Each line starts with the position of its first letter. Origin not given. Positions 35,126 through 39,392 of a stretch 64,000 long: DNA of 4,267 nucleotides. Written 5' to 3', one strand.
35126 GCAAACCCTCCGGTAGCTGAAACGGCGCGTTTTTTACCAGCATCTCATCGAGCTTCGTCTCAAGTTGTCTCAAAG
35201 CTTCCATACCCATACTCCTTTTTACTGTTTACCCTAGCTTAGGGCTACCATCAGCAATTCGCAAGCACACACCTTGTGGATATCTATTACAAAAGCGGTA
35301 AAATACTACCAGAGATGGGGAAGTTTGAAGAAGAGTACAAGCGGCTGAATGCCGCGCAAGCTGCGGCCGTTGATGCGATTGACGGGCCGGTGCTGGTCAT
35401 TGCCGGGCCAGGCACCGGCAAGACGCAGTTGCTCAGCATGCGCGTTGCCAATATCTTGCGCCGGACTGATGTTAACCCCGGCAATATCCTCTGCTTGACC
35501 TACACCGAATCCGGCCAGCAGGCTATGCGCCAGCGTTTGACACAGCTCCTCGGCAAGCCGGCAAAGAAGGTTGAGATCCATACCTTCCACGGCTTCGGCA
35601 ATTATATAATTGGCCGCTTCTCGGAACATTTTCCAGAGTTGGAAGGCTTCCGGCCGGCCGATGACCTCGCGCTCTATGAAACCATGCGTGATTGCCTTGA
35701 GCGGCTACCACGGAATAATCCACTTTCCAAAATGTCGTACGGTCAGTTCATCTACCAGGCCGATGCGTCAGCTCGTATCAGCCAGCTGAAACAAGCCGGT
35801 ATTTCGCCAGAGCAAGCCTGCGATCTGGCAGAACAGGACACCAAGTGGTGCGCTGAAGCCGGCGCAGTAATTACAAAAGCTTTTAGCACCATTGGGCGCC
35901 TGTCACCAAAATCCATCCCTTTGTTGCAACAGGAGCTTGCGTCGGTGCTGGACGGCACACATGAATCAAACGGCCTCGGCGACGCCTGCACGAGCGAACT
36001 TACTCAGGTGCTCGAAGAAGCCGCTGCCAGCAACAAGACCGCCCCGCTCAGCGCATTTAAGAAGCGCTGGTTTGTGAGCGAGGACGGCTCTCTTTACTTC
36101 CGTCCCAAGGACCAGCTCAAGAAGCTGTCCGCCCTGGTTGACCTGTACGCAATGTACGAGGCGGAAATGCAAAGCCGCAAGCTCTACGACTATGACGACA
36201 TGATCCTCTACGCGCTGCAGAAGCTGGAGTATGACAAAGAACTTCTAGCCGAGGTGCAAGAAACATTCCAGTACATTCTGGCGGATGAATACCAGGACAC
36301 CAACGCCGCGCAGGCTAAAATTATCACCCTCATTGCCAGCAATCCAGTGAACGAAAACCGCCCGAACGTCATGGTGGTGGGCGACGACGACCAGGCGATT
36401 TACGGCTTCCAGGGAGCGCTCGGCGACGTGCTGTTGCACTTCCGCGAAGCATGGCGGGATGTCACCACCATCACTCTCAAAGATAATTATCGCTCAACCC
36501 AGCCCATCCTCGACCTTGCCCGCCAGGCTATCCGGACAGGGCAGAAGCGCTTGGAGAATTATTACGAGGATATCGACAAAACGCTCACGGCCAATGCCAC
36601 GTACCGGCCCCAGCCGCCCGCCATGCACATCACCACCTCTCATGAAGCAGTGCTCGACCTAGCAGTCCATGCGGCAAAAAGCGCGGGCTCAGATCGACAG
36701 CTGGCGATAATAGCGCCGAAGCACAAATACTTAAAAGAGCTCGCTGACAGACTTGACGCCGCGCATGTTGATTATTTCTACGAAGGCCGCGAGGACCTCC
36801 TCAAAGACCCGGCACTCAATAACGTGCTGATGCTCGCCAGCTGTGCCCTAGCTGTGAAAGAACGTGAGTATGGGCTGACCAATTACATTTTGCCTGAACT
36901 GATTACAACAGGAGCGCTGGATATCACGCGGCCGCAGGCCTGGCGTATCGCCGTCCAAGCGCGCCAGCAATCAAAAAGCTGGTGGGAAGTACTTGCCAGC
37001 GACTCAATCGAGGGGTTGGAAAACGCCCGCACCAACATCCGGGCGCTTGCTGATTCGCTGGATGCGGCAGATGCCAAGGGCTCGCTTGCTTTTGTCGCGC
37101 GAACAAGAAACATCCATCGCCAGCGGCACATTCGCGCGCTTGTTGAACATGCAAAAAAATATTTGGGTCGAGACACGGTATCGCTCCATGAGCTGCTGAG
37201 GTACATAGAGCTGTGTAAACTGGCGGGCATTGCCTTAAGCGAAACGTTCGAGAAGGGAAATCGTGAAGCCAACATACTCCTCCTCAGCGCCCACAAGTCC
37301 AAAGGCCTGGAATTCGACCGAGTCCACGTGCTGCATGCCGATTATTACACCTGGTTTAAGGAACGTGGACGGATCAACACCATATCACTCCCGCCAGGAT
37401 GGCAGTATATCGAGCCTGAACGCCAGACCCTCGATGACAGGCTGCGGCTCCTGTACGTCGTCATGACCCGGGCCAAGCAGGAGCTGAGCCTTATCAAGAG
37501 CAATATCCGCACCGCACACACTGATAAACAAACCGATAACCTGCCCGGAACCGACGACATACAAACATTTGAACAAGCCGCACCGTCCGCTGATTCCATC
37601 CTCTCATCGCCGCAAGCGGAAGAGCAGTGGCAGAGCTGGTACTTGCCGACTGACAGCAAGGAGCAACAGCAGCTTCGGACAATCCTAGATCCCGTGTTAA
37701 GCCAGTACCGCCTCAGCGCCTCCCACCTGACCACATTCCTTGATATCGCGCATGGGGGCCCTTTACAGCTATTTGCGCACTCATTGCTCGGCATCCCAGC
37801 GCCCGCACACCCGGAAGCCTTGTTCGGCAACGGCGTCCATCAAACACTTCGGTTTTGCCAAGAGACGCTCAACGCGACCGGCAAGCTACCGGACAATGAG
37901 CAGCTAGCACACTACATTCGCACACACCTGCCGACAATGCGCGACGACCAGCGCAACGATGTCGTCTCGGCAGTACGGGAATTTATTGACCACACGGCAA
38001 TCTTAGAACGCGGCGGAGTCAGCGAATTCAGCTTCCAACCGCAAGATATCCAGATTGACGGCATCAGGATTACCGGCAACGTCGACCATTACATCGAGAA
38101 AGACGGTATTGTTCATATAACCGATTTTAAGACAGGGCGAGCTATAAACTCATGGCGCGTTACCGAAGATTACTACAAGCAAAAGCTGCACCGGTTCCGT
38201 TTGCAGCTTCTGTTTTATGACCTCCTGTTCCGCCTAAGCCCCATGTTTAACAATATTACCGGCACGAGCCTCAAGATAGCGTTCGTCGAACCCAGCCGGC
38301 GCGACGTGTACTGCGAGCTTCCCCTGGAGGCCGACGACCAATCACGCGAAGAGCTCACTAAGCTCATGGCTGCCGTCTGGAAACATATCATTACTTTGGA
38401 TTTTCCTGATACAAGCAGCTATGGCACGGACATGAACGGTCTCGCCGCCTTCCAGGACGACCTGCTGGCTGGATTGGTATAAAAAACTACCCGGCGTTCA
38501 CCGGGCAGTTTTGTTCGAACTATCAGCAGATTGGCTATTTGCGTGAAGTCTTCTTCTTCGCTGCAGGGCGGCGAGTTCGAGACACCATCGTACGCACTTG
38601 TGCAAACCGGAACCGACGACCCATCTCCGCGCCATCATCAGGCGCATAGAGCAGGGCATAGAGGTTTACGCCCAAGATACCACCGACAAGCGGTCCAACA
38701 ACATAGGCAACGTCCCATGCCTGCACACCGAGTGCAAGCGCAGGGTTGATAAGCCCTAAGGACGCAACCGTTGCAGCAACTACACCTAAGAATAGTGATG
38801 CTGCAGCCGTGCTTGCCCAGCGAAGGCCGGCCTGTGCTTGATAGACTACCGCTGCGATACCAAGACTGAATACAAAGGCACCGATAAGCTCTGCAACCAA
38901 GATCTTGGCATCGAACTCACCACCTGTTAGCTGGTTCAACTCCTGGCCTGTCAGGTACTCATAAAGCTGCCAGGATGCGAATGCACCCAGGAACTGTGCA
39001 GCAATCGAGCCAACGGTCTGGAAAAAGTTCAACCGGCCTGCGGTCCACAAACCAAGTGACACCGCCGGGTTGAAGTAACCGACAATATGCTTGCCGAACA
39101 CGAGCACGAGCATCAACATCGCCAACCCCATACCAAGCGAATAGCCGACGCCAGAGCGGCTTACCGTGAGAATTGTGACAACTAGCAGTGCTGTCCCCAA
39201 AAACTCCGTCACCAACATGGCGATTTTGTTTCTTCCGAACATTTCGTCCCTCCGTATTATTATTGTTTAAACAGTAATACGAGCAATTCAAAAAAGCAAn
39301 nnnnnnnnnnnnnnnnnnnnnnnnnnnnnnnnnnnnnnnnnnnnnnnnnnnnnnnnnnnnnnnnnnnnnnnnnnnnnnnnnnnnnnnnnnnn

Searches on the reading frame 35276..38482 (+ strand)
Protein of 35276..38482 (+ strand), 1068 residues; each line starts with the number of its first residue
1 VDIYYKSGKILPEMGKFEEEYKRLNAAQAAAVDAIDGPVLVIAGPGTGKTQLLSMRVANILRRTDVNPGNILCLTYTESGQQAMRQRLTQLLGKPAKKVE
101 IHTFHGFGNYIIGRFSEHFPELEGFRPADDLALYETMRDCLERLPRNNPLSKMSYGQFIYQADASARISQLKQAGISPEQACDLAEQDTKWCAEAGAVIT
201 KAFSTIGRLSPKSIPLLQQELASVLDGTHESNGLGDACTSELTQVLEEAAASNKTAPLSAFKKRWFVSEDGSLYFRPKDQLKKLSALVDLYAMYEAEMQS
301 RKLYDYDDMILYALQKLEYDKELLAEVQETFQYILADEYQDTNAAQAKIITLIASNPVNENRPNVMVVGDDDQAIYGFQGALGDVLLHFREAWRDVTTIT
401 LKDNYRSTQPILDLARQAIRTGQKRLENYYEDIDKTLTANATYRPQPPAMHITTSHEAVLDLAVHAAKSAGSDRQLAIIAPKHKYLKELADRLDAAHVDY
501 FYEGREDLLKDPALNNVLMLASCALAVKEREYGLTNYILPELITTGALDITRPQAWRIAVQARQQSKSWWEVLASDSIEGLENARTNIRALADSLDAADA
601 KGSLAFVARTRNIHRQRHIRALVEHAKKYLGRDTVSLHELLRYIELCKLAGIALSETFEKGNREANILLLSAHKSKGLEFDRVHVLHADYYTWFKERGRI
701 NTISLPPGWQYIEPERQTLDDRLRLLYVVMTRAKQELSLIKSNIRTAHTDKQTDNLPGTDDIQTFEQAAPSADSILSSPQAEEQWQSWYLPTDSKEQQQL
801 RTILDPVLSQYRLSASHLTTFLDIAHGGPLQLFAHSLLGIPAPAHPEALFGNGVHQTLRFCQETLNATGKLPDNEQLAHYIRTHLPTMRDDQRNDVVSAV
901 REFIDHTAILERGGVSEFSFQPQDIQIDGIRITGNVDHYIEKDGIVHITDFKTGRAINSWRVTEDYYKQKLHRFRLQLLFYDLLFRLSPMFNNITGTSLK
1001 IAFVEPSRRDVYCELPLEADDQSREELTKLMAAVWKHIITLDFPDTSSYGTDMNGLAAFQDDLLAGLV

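Call 101: search_protein_families(library=pfam, proteins=[window:35276-38482:+], max_evalue=0.001)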
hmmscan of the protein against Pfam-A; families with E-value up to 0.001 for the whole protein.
window:35276-38482:+ (1068 aa): 6 families
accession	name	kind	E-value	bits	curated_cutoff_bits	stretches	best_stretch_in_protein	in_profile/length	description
PF00580.27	UvrD-helicase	-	2.8e-59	201.4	23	1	24-391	1-268/271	UvrD/REP helicase N-terminal domain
PF13361.12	UvrD_C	-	2e-18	67.3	25.6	2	599-742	231-348/350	UvrD-like helicase C-terminal domain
PF13245.12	AAA_19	-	8.8e-17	62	25.1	1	29-378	2-133/134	AAA domain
PF12705.13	PDDEXK_1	-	2.7e-11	44.3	22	1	812-1039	1-225/247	PD-(D/E)XK nuclease superfamily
PF13538.12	UvrD_C_2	-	9.6e-08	32.2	27.4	0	716-740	28-52/52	UvrD-like helicase C-terminal domain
PF13604.12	AAA_30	-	1.5e-05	25.3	27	0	24-85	2-63/191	AAA domain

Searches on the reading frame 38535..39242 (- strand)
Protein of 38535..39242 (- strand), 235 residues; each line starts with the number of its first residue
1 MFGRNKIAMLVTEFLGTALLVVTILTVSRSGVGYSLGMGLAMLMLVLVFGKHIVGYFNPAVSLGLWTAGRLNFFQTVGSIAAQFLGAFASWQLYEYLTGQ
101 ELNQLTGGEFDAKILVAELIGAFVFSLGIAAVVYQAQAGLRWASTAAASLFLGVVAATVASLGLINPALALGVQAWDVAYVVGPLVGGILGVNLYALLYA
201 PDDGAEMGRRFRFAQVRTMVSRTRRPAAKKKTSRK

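Call 101: search_protein_families(library=pfam, proteins=[window:38535-39242:-], max_evalue=0.001)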
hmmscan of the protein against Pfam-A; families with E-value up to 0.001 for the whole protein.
window:38535-39242:- (235 aa): 1 family
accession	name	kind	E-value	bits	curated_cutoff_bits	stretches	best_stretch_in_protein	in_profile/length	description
PF00230.25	MIP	-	2.9e-12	47.3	25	1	10-195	11-222/222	Major intrinsic protein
